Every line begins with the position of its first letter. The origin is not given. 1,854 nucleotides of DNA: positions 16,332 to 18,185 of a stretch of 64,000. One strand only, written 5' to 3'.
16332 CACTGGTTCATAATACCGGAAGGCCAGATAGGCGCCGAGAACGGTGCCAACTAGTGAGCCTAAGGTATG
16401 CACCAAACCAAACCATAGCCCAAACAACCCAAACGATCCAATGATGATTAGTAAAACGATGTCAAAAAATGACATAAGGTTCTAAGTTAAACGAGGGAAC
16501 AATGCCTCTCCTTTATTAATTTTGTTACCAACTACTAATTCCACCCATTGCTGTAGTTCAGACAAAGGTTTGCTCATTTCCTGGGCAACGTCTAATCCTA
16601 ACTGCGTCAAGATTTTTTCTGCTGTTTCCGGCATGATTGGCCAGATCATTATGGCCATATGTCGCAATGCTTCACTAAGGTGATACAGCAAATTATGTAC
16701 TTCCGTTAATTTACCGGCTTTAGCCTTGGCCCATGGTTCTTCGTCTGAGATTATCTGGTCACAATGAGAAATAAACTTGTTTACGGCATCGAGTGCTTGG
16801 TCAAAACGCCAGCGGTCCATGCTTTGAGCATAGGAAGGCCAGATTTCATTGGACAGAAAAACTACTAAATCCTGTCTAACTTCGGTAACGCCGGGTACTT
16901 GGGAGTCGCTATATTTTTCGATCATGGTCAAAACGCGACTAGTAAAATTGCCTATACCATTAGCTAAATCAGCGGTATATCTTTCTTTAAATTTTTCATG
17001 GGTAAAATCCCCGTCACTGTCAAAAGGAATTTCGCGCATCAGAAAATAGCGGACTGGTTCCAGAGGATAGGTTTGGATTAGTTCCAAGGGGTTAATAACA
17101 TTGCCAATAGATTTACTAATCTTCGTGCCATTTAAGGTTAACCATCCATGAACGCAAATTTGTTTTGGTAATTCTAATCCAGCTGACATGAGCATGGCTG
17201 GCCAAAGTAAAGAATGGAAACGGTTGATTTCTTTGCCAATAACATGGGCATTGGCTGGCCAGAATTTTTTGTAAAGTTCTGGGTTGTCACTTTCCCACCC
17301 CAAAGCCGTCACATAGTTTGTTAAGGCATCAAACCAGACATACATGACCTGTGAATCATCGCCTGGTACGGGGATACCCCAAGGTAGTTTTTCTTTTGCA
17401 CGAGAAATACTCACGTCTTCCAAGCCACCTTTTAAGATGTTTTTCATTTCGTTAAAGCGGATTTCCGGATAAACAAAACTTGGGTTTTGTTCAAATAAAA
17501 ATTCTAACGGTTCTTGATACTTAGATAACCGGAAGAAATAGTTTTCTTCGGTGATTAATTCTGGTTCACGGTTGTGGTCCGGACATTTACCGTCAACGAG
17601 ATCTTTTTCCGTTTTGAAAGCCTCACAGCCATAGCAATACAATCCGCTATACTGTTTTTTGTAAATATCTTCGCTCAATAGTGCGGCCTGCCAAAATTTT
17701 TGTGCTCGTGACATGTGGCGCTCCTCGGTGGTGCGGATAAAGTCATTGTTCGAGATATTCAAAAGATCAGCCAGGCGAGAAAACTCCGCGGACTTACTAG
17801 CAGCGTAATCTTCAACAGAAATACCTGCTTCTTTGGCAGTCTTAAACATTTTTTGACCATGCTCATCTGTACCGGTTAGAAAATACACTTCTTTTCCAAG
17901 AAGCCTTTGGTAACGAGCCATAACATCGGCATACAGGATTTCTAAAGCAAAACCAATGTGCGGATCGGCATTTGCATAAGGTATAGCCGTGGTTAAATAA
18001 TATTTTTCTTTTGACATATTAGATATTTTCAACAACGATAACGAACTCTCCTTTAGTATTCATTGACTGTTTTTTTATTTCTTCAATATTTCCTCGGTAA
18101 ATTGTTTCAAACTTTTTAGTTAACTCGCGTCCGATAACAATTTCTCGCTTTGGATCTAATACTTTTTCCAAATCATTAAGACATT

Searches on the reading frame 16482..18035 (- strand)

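Call 83: search_protein_families(library=pfam, proteins=[window:16482-18035:-], max_evalue=0.00001)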
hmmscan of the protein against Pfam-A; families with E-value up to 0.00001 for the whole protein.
window:16482-18035:- (517 aa): 4 families
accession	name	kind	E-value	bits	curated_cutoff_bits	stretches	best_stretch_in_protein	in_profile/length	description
PF09334.17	tRNA-synt_1g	-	1.4e-105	353.7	20.1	2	156-369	174-391/391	tRNA synthetases class I (M)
PF00133.28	tRNA-synt_1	-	3.1e-22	79.3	22.7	2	227-333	295-403/414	tRNA synthetases class I (I, L, M and V)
PF01406.26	tRNA-synt_1e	-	2.2e-12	47.4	27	0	22-114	20-111/301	tRNA synthetases class I (C) catalytic domain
PF08264.19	Anticodon_1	-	7.8e-07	29.5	25.1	1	402-479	15-93/148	Anticodon-binding domain of tRNA ligase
